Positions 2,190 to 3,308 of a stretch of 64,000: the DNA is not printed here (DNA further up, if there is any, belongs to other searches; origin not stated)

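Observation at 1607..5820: A sulfite-generating, sulfolactate-forming module appears to be wired into an amino-sugar N-acylation cassette inside an O-antigen cluster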

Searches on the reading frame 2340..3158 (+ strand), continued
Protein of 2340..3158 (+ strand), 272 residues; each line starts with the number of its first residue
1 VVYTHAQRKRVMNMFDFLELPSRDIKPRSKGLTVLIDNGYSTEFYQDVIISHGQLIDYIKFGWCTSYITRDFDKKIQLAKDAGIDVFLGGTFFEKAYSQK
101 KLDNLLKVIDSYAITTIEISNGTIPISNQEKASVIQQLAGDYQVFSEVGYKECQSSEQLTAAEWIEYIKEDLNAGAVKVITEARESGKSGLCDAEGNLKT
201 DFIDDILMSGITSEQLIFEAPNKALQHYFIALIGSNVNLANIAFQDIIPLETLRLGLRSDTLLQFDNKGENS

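Call 53: search_solved_structures(query=window:2376-3158:+, max_evalue=0.001, show_alignments=2)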
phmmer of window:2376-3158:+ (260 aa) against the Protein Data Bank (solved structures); distinct sequences matched with E-value up to 0.001: 4.
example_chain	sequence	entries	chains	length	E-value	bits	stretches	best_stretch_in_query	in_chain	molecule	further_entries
1u83_A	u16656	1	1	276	3.8e-78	265.6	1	3-250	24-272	Phosphosulfolactate synthase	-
1qwg_A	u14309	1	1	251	2.7e-51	177.6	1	17-250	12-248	(2R)-phospho-3-sulfolactate synthase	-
24fo_A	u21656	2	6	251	4.6e-51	176.9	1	17-250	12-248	Phosphosulfolactate synthase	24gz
9cm1_0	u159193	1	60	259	1.1e-47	165.8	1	17-250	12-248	Phosphosulfolactate synthase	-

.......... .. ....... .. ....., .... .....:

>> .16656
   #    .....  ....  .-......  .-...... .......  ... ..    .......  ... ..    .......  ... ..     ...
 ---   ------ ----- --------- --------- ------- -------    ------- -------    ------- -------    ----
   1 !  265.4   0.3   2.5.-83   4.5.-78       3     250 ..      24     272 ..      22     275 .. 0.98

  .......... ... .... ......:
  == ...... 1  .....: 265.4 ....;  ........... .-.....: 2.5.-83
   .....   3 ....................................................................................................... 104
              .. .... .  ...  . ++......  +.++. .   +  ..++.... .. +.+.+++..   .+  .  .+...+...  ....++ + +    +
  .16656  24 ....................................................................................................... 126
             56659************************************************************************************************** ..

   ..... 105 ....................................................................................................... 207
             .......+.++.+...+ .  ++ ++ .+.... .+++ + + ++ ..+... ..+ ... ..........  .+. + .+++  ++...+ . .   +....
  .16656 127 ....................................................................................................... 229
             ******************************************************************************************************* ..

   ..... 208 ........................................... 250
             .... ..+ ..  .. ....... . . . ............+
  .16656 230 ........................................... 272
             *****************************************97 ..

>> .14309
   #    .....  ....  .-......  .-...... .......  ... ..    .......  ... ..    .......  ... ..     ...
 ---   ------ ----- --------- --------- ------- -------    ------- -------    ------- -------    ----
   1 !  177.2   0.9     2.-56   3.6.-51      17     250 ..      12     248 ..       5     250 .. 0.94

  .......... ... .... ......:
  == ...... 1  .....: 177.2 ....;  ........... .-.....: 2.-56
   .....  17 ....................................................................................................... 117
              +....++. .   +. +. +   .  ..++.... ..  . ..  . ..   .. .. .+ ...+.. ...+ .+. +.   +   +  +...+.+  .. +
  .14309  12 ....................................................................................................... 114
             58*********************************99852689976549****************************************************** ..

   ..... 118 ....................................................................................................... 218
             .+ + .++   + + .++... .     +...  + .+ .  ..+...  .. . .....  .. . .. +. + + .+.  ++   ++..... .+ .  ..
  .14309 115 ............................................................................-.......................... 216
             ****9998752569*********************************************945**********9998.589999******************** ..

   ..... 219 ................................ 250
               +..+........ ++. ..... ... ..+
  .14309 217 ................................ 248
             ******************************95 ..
